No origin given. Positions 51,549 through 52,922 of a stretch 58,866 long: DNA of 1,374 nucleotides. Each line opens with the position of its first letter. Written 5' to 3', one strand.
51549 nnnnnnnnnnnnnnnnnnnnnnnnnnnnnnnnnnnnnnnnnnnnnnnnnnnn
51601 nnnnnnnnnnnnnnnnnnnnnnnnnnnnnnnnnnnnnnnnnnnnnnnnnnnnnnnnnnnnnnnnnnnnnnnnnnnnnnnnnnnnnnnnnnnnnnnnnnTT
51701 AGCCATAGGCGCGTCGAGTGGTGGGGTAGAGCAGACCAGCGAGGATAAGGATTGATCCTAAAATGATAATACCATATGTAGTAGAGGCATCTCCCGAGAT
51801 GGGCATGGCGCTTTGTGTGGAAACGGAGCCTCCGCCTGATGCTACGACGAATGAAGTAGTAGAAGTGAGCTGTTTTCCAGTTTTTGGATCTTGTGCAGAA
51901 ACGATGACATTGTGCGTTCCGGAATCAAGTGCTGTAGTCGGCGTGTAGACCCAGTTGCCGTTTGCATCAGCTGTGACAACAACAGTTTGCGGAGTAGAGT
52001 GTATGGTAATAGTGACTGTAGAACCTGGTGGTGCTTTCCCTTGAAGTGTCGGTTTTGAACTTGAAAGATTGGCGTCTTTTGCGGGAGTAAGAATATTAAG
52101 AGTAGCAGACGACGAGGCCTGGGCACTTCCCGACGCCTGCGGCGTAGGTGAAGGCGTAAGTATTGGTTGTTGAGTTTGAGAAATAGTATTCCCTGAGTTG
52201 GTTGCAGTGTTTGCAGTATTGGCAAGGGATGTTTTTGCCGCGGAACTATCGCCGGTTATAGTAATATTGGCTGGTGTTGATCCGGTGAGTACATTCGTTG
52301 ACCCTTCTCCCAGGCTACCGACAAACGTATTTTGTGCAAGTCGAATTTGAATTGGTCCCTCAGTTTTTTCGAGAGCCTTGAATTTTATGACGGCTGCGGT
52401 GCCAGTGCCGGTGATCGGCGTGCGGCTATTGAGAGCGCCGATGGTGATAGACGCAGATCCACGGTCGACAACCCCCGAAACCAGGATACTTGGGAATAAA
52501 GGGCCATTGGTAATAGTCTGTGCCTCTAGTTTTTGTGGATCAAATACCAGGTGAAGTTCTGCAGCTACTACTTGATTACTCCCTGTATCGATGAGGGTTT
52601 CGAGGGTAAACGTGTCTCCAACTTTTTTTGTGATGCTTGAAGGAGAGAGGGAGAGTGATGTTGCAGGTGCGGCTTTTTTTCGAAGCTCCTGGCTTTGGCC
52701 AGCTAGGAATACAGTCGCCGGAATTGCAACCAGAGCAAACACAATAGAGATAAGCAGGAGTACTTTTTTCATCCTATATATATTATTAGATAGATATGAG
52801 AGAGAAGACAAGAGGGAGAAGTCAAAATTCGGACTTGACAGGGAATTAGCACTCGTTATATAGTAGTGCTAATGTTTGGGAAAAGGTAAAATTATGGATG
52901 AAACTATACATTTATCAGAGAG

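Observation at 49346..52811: Cellulosome-style cassette: anchored cohesin scaffold, GH39-like hydrolase, dockerin-like module, second cohesin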

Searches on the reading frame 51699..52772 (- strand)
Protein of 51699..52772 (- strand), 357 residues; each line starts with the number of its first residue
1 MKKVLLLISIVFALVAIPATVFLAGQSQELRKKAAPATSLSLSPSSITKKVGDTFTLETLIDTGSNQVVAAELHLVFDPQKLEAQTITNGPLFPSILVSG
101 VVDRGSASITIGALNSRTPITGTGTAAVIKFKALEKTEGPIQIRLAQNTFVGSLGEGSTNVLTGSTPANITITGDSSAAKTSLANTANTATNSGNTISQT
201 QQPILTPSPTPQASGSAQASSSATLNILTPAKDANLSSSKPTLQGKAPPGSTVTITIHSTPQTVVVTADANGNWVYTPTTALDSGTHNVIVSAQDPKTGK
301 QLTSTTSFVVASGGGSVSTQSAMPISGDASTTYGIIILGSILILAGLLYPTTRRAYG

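Call 6: search_protein_families(library=pfam, proteins=[window:51699-52772:-], max_evalue=1)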
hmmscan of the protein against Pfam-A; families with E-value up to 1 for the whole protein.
window:51699-52772:- (357 aa): 4 families
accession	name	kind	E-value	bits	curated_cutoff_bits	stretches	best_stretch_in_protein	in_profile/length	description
PF19077.6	Big_13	-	1.5e-10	41.9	27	1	232-310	20-100/102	Bacterial Ig-like domain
PF00963.24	Cohesin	-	2.2e-09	38.1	24.1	1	44-172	5-137/139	Cohesin domain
PF17936.7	Big_6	-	0.00038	21.1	27.6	1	232-297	6-70/83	Bacterial Ig domain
PF13620.12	CarboxypepD_reg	-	0.019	15.7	32.3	1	244-301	10-64/82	Carboxypeptidase regulatory-like domain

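Call 7: search_protein_families(library=ncbifam, proteins=[window:51699-52772:-], max_evalue=1)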
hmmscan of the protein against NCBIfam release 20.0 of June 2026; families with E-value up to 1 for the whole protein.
window:51699-52772:- (357 aa): 0 families

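Call 38: find_homologous_proteins(query=window:51699-52772:-)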
Query window:51699-52772:- (357 aa): 354 proteins with E <= 0.001 among 8000 candidates; the best 120 are listed.
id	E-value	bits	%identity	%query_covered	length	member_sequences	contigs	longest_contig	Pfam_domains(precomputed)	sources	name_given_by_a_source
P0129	4.3e-212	721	100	100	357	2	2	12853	PF00963.25,PF19077.7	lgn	-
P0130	5.0e-162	557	79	100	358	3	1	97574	PF00963.25,PF19077.7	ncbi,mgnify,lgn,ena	ncbi:MAG: Ig-like domain-containing protein [Patescibacteria group bacterium]|mgnify:CR=1 FL=1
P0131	1.7e-115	404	62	93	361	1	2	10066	PF00963.25,PF19077.7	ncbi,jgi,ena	-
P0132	5.9e-115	402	56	99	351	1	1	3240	PF00963.25,PF19077.7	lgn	-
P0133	6.1e-114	399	56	99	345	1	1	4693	PF00963.25,PF19077.7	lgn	-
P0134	9.8e-114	398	58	99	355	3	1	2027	PF00963.25,PF19077.7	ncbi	-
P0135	4.7e-113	396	58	93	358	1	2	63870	PF00963.25,PF19077.7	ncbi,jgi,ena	-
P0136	7.1e-113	395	59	99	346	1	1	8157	PF00963.25,PF19077.7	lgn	-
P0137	1.5e-112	394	54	99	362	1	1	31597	PF00963.25,PF19077.7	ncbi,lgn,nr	ncbi:hypothetical protein HY948_02805 [Candidatus Gottesmanbacteria bacterium]|nr:hypothetical prote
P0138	4.6e-112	392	58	99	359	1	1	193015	PF00963.25,PF19077.7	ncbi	-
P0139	1.1e-111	391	57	99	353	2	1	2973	PF00963.25,PF19077.7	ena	-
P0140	1.4e-111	391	57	96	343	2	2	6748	PF00963.25,PF19077.7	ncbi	-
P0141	5.5e-111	389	58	98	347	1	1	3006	PF00963.25,PF19077.7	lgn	-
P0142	1.0e-109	385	53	99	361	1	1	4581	PF00963.25,PF19077.7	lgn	-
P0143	3.7e-109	383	53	99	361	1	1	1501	PF00963.25,PF19077.7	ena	-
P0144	1.3e-108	381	58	99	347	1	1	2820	PF00963.25,PF19077.7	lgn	-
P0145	2.5e-108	380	56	99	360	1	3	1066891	PF00963.25,PF19077.7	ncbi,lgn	-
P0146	4.0e-108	379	55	98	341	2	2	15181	PF00963.25,PF19077.7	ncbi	-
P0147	8.4e-108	378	58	98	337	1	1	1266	PF00963.25,PF19077.7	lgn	-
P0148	8.8e-108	378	53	99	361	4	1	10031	PF00963.25,PF19077.7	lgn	-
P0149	9.2e-108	378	54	99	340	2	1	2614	PF00963.25,PF19077.7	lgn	-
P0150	2.5e-107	377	57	98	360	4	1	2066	PF00963.25,PF19077.7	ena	-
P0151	5.0e-107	376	59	88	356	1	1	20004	PF00963.25,PF19077.7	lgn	-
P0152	1.2e-106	375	54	99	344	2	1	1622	PF00963.25,PF19077.7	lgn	-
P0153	1.4e-106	374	56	99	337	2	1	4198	PF00963.25,PF19077.7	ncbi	-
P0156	7.7e-106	372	53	99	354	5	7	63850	PF00963.25,PF19077.7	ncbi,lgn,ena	ncbi:MAG: cohesin domain-containing protein [Patescibacteria group bacterium]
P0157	1.2e-105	371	56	98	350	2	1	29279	PF00963.25,PF19077.7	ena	-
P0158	3.3e-105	370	57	94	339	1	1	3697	PF00963.25,PF19077.7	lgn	-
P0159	6.3e-105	369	57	92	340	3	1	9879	PF00963.25,PF19077.7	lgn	-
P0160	2.1e-104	367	55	95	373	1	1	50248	PF00963.25,PF19077.7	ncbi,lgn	-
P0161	3.7e-104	366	55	98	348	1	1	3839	PF00963.25,PF19077.7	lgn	-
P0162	5.7e-104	366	62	93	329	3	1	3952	PF00963.25,PF19077.7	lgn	-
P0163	5.9e-104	366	53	99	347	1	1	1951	PF00963.25,PF19077.7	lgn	-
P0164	8.6e-103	362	53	99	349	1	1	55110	PF00963.25,PF19077.7,PF17936.8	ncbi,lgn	-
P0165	1.4e-102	361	56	97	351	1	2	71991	PF00963.25,PF19077.7,PF17936.8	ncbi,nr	ncbi:hypothetical protein HY086_05555 [Candidatus Gottesmanbacteria bacterium]|nr:hypothetical prote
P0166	1.4e-102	361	53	99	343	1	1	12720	PF00963.25,PF19077.7,PF17936.8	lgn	-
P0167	2.4e-102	360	55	99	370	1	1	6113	PF00963.25,PF19077.7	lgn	-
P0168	3.7e-102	360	53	99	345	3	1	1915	PF00963.25,PF19077.7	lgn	-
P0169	3.7e-102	360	52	99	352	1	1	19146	PF00963.25,PF19077.7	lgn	-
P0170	3.8e-102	360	53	99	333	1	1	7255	PF00963.25,PF19077.7,PF17936.8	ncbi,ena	-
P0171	1.4e-101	358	52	98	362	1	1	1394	PF00963.25,PF19077.7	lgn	-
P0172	2.8e-100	354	58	92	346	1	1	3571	PF00963.25,PF19077.7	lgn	-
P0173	3.9e-100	353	52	98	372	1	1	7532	PF00963.25,PF19077.7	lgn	-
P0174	4.7e-100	353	49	98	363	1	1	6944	PF00963.25,PF19077.7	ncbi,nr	ncbi:hypothetical protein HY411_00910 [Candidatus Gottesmanbacteria bacterium]|nr:hypothetical prote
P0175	1.2e-99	352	54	98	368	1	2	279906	PF00963.25,PF19077.7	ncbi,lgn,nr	ncbi:Ig-like domain-containing protein [Patescibacteria group bacterium]|nr:Ig-like domain-containin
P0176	1.3e-99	352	54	97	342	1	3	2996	PF00963.25,PF19077.7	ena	-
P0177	1.4e-99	351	55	92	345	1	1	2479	PF00963.25,PF19077.7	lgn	-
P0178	2.6e-99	351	53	99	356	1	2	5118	PF00963.25,PF19077.7,PF17936.8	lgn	-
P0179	4.7e-99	350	51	98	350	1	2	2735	PF00963.25,PF19077.7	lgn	-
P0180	5.0e-99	350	55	95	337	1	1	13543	PF00963.25,PF19077.7,PF17936.8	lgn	-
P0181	6.3e-99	349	56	93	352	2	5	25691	PF00963.25,PF19077.7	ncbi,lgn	-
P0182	8.5e-99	349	56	93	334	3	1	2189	PF00963.25,PF19077.7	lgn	-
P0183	1.4e-98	348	64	52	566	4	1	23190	PF00963.25,PF19077.7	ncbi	-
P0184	1.4e-98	348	53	97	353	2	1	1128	PF00963.25,PF19077.7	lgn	-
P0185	1.9e-98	348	54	100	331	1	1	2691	PF00963.25,PF19077.7,PF17936.8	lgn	-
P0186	6.2e-98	346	53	98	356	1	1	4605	PF00963.25,PF19077.7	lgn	-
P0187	1.0e-97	345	51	92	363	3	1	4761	PF17963.8,PF00963.25,PF19077.7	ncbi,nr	ncbi:hypothetical protein HY087_01245 [Candidatus Gottesmanbacteria bacterium]|nr:hypothetical prote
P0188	1.0e-97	345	52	97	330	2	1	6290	PF00963.25,PF19077.7,PF17936.8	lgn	-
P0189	1.4e-97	345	54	92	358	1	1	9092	PF00963.25,PF19077.7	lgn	-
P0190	1.9e-97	344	51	93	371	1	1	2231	PF00963.25,PF19077.7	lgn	-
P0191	2.8e-97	344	52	98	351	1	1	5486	PF00963.25,PF19077.7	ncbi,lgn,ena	-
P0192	6.0e-97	343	52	98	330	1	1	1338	PF00963.25,PF19077.7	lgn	-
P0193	9.8e-97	342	54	98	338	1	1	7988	PF00963.25,PF19077.7,PF17936.8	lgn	-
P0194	1.2e-96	342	55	97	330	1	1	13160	PF00963.25,PF19077.7,PF17936.8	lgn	-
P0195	1.8e-96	341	52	99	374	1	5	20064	PF00963.25,PF19077.7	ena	-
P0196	2.0e-96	341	51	98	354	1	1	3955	PF00963.25,PF19077.7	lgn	-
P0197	2.3e-96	341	55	98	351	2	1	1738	PF00963.25,PF19077.7,PF17936.8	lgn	-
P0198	2.4e-96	341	52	100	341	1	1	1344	PF00963.25,PF19077.7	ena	-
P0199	2.9e-96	341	51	94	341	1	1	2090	PF00963.25,PF19077.7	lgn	-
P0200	3.1e-96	340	54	99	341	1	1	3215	PF00963.25,PF19077.7,PF17936.8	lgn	-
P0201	3.7e-96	340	53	98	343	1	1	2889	PF00963.25,PF19077.7,PF17936.8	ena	-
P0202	8.2e-96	339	55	97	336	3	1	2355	PF00963.25,PF19077.7,PF17936.8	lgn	-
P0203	9.8e-96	339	50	99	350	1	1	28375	PF00963.25,PF19077.7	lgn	-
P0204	1.1e-95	339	54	97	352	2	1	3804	PF00963.25,PF19077.7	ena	-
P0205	1.2e-95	338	53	98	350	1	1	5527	PF00963.25,PF19077.7,PF17936.8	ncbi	-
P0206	1.4e-95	338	52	97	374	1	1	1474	PF00963.25,PF19077.7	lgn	-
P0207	2.2e-95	338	52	99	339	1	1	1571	PF00963.25,PF19077.7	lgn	-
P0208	2.6e-95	337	53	99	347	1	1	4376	PF00963.25,PF19077.7,PF17936.8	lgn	-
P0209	3.0e-95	337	51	91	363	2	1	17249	PF00963.25,PF19077.7,PF17936.8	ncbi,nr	ncbi:hypothetical protein HY949_03035 [Candidatus Gottesmanbacteria bacterium]|nr:hypothetical prote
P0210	3.1e-95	337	55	97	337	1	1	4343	PF00963.25,PF19077.7,PF17936.8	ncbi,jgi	jgi:hypothetical protein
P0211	3.2e-95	337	53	96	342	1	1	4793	PF00963.25,PF19077.7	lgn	-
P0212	3.4e-95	337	52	100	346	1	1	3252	PF00963.25,PF19077.7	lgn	-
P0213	8.4e-95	336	55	90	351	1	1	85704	PF00963.25,PF19077.7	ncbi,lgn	-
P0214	9.4e-95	336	55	92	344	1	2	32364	PF00963.25,PF19077.7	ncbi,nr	ncbi:hypothetical protein HY031_00515 [Candidatus Gottesmanbacteria bacterium]|nr:hypothetical prote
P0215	1.1e-94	335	51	98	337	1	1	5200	PF00963.25,PF19077.7,PF17936.8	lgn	-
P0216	1.8e-94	335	52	97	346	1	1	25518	PF00963.25,PF19077.7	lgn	-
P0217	2.0e-94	334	50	99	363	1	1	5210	PF00963.25,PF19077.7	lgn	-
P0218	2.0e-94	334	53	98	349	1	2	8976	PF00963.25,PF19077.7,PF17936.8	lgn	-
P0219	2.2e-94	334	49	98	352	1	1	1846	PF00963.25,PF19077.7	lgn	-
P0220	3.0e-94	334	52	93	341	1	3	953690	PF00963.25,PF19077.7,PF17936.8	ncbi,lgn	-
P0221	3.0e-94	334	52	98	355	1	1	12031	PF00963.25,PF19077.7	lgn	-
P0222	4.5e-94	333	50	98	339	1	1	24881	PF00963.25,PF19077.7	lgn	-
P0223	9.3e-94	332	50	98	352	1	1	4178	PF00963.25,PF19077.7,PF17936.8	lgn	-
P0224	1.8e-93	331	51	98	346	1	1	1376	PF00963.25,PF19077.7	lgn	-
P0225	1.8e-93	331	50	97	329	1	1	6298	PF00963.25,PF19077.7,PF17936.8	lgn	-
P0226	2.3e-93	331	50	99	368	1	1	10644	PF00963.25,PF19077.7,PF17936.8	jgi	jgi:hypothetical protein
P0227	2.5e-93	331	51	93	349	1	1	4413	PF00963.25,PF19077.7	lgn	-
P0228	2.5e-93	331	52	98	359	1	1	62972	PF00963.25,PF19077.7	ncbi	-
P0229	3.5e-93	330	53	93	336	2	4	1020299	PF00963.25,PF19077.7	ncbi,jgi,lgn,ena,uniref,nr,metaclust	ncbi:hypothetical protein A3A79_03390 [Candidatus Gottesmanbacteria bacterium RIFCSPLOWO2_01_FULL_43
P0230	4.2e-93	330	52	98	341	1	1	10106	PF00963.25,PF19077.7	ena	-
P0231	9.6e-93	329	48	100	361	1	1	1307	PF00963.25,PF19077.7,PF17936.8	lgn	-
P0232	1.1e-92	329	50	93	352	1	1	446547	PF00963.25,PF19077.7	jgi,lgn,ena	-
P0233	3.7e-92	327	48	98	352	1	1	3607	PF00963.25,PF19077.7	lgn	-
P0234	3.7e-92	327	47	98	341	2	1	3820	PF00963.25,PF19077.7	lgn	-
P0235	4.8e-92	327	50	98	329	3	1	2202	PF00963.25,PF19077.7,PF17936.8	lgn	-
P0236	5.2e-92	327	51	97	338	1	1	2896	PF00963.25,PF19077.7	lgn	-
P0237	6.1e-92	326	48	97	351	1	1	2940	PF00963.25,PF19077.7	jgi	jgi:hypothetical protein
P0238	8.4e-92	326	48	98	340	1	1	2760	PF00963.25,PF19077.7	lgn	-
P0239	9.0e-92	326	50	95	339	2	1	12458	PF00963.25,PF19077.7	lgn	-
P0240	1.1e-91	325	46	99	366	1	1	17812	PF00963.25,PF19077.7,PF17936.8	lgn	-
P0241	1.2e-91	325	51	97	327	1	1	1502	PF00963.25,PF19077.7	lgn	-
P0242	1.3e-91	325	49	99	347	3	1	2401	PF00963.25,PF19077.7,PF17936.8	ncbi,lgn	-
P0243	1.9e-91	325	51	99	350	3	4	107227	PF00963.25,PF19077.7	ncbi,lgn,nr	ncbi:hypothetical protein KKB64_05095 [Patescibacteria group bacterium]|nr:hypothetical protein [Pat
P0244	2.2e-91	324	54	97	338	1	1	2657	PF00963.25,PF19077.7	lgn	-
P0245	2.3e-91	324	48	99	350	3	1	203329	PF00963.25,PF19077.7,PF17936.8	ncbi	-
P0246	2.4e-91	324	49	93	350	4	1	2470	PF00963.25,PF19077.7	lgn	-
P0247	3.0e-91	324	48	99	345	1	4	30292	PF00963.25,PF19077.7,PF17936.8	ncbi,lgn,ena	ncbi:MAG: cohesin domain-containing protein [Patescibacteria group bacterium]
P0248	3.1e-91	324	51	98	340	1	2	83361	PF00963.25,PF19077.7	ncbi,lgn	-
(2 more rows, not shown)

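Call 39: find_encoding_contigs(protein=P0129, flank=6000, max_places=3)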
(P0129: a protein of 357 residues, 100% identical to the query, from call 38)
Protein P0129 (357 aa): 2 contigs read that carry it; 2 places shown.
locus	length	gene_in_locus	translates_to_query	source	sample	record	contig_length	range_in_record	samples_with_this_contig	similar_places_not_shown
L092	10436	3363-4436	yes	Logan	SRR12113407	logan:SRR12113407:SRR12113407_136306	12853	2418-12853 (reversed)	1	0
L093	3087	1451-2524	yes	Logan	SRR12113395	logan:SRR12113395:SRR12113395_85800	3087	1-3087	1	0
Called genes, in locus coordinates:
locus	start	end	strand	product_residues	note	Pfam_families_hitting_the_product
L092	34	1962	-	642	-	PF00012:HSP70, PF06723:MreB_Mbl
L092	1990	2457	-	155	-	PF01025:GrpE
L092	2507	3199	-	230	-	PF01628:HrcA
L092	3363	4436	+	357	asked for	PF00963:Cohesin, PF19077:Big_13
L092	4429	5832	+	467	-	PF01229:Glyco_hydro_39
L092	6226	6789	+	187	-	PF00963:Cohesin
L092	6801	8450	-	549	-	PF01943:Polysacc_synt (faint), PF03023:MurJ, PF13440:Polysacc_synt_3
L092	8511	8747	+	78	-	PF01649:Ribosomal_S20p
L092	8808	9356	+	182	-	PF05137:PilN (weak)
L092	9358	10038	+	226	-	PF04350:PilO (faint), PF10741:T2SSM_b (faint)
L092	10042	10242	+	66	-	-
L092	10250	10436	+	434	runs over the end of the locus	PF00041:fn3 (weak), PF16656:Pur_ac_phosph_N (weak)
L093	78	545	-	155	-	PF01025:GrpE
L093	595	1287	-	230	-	PF01628:HrcA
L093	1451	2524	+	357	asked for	PF00963:Cohesin, PF19077:Big_13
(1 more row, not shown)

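Call 40: find_encoding_contigs(protein=P0130, flank=6000, max_places=2)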
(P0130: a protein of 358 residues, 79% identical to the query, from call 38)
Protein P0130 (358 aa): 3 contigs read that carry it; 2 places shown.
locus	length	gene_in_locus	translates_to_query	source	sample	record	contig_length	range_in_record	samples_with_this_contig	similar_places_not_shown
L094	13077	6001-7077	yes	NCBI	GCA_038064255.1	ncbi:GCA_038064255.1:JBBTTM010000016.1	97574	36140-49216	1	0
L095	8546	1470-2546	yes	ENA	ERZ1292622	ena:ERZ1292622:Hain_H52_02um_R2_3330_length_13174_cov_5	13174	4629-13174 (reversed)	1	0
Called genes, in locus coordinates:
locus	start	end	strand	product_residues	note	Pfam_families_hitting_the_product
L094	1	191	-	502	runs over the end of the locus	PF00009:GTP_EFTU, PF00025:Arf (faint), PF00071:Ras, PF01926:MMR_HSR1, PF02421:FeoB_N, PF08477:Roc (weak), PF22042:EF-G_D2, PF11987:IF-2, +2 more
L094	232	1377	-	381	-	PF08529:NusA_N, PF13184:KH_NusA_1st, PF26594:KH_NusA_2nd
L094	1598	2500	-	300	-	PF00226:DnaJ, PF01556:DnaJ_C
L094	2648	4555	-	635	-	PF00012:HSP70, PF06723:MreB_Mbl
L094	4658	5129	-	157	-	PF01025:GrpE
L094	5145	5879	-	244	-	PF01628:HrcA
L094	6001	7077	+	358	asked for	PF00963:Cohesin, PF19077:Big_13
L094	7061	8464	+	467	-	PF01229:Glyco_hydro_39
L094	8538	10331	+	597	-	PF00404:Dockerin_1 (faint)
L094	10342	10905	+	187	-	PF00963:Cohesin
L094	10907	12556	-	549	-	PF03023:MurJ, PF13440:Polysacc_synt_3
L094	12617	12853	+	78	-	PF01649:Ribosomal_S20p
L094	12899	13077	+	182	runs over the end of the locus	PF05137:PilN (weak)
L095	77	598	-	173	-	PF01025:GrpE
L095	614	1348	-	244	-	PF01628:HrcA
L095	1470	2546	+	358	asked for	PF00963:Cohesin, PF19077:Big_13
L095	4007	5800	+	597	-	PF00404:Dockerin_1 (faint)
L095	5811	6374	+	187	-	PF00963:Cohesin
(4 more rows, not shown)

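Call 48: predict_structure(alignment_id=A2)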
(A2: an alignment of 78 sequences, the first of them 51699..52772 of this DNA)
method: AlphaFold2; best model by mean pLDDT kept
length: 357 residues; sequences in the alignment: 78
mean_pLDDT: 83.3   pTM: 0.53
mean pLDDT of the five models: 83.3, 82.4, 81.8, 81.5, 81.6
residues with pLDDT >= 90: 214; 70-90: 70; 50-70: 22; < 50: 51
segments of 3 or more residues with pLDDT < 50: 184-190, 192-222, 315-326
pLDDT, mean of each block of 10 residues (from residue 1): 91 94 88 78 98 98 95 98 97 92 96 93 98 97 96 83 96 78 49 41 38 35 73 88 95 91 93 95 91 87 90 55 54 90 91 78
secondary structure, 60 per line:
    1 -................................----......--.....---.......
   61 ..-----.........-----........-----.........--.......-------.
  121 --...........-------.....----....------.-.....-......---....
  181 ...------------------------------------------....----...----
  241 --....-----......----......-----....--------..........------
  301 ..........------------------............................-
elements in order: H2-33 E38-43 E46-50 E54-62 E68-76 E82-89 E95-103 E106-112 E123-133 E141-145 E150-153 E162-166 E168-173 H177-183 E226-229 E234-236 E243-246 E252-257 E262-267 E273-276 E285-294 E301-310 H329-356
